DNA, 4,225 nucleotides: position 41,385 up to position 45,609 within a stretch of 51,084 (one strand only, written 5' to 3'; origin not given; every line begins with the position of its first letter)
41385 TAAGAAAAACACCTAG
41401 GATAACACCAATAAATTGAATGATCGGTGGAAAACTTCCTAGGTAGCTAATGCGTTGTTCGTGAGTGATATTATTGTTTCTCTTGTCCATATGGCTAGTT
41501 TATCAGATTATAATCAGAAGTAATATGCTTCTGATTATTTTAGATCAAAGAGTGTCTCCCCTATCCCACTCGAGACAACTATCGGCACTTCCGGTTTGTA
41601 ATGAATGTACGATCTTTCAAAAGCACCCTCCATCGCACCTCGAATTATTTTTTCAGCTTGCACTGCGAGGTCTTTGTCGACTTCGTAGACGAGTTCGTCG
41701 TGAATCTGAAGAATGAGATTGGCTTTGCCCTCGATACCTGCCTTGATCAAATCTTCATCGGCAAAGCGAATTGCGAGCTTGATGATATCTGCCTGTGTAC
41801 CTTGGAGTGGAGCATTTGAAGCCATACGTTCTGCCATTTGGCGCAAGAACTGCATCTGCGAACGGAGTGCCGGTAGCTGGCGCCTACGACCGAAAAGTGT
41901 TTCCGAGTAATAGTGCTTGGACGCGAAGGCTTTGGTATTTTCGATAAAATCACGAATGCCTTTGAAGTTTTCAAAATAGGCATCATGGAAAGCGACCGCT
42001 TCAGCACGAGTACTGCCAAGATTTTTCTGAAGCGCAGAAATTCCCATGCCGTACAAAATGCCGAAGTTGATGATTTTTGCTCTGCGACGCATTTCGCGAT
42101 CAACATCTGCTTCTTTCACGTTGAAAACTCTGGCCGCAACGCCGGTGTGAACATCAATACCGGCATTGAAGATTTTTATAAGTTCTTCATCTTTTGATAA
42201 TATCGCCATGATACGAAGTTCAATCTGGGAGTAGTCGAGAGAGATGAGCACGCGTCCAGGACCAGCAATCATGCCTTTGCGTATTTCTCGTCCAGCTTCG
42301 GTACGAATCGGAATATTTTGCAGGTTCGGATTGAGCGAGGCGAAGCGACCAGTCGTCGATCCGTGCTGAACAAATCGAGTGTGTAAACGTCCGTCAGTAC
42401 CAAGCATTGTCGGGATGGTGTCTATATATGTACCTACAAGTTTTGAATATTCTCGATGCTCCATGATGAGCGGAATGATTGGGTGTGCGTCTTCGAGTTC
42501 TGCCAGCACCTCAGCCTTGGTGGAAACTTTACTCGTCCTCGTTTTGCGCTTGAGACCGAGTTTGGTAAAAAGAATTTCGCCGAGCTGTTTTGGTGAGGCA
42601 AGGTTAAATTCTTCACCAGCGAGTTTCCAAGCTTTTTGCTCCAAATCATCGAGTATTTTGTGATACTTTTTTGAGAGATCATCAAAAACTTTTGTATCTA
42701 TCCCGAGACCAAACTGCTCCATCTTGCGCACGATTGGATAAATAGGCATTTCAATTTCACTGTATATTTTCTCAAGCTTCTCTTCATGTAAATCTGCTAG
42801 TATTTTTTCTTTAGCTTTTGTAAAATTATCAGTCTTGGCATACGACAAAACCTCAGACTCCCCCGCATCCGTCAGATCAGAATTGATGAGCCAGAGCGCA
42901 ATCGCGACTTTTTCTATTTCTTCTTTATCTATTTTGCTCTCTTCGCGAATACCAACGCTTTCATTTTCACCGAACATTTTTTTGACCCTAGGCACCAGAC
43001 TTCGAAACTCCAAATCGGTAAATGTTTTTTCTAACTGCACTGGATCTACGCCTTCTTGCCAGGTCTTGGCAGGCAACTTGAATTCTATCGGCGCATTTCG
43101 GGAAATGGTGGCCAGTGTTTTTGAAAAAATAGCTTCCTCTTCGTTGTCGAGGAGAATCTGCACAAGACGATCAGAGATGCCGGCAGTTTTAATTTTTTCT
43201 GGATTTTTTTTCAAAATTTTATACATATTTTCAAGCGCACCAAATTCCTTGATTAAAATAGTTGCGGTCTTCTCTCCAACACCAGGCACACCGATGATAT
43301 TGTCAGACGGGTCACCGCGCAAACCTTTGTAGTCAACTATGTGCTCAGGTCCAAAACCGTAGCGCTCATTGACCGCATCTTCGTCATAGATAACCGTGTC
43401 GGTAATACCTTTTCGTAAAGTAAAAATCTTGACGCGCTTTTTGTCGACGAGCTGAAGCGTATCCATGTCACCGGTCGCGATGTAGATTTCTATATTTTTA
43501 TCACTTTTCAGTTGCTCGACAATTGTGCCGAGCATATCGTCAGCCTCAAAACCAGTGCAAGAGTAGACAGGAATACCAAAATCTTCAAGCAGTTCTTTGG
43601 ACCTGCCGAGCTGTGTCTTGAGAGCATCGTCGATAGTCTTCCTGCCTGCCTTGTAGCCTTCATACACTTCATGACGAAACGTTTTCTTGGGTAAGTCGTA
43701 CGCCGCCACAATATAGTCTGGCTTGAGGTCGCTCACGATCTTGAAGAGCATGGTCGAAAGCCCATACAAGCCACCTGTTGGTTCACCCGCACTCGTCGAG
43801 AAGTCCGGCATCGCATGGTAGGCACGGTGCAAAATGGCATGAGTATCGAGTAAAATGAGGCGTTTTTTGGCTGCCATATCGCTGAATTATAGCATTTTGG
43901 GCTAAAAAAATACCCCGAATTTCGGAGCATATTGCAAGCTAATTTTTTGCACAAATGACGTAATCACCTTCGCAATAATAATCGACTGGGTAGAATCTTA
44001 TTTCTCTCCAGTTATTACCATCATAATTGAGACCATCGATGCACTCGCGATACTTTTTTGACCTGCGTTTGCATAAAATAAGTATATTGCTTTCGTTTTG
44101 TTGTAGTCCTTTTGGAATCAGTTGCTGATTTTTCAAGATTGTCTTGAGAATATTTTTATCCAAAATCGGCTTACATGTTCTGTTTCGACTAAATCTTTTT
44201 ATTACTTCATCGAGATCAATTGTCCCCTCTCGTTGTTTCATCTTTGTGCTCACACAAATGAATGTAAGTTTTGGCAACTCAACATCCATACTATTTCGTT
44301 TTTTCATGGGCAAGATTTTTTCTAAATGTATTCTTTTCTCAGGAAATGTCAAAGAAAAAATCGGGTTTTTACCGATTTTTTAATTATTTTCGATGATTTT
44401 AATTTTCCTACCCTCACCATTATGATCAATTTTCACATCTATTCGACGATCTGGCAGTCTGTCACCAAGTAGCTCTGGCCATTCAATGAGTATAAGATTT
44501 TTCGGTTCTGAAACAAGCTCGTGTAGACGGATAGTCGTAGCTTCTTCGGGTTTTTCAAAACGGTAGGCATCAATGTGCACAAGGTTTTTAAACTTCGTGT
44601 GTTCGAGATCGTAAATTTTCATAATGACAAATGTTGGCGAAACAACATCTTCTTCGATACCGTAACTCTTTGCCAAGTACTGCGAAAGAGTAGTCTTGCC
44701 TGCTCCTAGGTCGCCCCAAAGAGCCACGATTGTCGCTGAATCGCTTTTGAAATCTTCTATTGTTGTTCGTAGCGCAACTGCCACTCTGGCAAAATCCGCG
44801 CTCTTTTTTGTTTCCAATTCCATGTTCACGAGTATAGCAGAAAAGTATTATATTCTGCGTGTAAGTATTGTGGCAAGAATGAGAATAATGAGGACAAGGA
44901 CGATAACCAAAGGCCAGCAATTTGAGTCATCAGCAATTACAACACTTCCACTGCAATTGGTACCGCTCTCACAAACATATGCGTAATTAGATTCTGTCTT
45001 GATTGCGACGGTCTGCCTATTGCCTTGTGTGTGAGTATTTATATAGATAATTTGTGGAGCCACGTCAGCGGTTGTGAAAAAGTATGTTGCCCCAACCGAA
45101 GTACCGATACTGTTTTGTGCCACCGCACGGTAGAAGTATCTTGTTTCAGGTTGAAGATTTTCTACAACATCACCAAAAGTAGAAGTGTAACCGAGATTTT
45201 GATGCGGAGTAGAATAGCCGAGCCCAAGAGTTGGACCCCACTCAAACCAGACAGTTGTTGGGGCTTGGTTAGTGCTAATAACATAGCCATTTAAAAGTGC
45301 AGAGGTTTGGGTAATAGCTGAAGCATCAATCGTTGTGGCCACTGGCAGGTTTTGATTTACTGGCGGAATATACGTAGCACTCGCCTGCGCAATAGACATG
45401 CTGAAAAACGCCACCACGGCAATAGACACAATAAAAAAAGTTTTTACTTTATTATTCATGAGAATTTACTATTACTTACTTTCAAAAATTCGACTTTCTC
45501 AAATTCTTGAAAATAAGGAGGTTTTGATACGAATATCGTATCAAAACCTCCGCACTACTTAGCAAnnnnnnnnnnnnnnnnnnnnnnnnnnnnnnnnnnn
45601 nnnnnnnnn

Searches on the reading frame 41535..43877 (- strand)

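Call 72: search_protein_families(library=pfam, proteins=[window:41535-43877:-], max_evalue=0.0001)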
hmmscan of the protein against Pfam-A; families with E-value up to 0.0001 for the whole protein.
window:41535-43877:- (780 aa): 3 families
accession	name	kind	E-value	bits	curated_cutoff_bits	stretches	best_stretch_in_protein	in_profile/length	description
PF00476.26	DNA_pol_A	-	5.3e-130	434.2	34.3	1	397-775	3-378/381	DNA polymerase family A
PF02739.22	5_3_exonuc_N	-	7.4e-49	166.1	34.3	1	6-174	1-164/164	5'-3' exonuclease, N-terminal resolvase-like domain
PF01367.25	5_3_exonuc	-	6.3e-25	87.9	40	1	177-273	3-91/97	5'-3' exonuclease, C-terminal SAM fold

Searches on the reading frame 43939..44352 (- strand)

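Call 73: search_protein_families(library=pfam, proteins=[window:43939-44352:-], max_evalue=0.01)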
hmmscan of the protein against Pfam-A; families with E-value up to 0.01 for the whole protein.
window:43939-44352:- (137 aa): 1 family
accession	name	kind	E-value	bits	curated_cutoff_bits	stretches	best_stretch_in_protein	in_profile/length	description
PF04157.22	EAP30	-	0.0016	18.6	26.8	1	32-100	99-166/219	EAP30/Vps36 family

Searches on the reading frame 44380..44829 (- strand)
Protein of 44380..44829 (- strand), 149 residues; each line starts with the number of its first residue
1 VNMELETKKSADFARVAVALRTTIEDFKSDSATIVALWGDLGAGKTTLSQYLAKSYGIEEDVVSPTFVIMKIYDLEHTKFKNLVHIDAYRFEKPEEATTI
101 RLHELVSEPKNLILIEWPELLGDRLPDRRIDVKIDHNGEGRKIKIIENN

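Call 73: search_protein_families(library=pfam, proteins=[window:44380-44829:-], max_evalue=0.01)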
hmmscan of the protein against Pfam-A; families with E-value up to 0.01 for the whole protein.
window:44380-44829:- (149 aa): 3 families
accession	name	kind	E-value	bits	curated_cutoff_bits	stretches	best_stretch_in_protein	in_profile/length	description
PF02367.23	TsaE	-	1.6e-31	109.4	26.6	1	30-142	19-127/128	Threonylcarbamoyl adenosine biosynthesis protein TsaE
PF13238.12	AAA_18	-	0.00067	20.5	29.4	1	35-105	1-65/128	AAA domain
PF13401.12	AAA_22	-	0.00088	20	27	1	31-83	4-50/130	AAA domain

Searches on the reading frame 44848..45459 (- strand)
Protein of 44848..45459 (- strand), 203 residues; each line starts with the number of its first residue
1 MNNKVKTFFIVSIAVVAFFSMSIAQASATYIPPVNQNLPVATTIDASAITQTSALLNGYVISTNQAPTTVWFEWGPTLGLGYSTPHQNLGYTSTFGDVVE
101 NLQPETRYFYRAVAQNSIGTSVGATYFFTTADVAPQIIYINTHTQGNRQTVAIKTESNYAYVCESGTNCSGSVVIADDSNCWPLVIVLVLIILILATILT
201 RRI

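Call 73: search_protein_families(library=pfam, proteins=[window:44848-45459:-], max_evalue=0.01)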
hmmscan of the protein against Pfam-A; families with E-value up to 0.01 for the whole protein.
window:44848-45459:- (203 aa): 2 families
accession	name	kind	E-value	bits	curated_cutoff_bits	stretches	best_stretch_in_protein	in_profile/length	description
PF25059.1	FN3_DSCAM-DSCAML_C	-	0.005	17.6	39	1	98-131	48-81/89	DSCAM/DSCAML C-terminal Fn3-like domain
PF16656.11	Pur_ac_phosph_N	-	0.0057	17.6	30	1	98-130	64-93/93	Purple acid Phosphatase, N-terminal domain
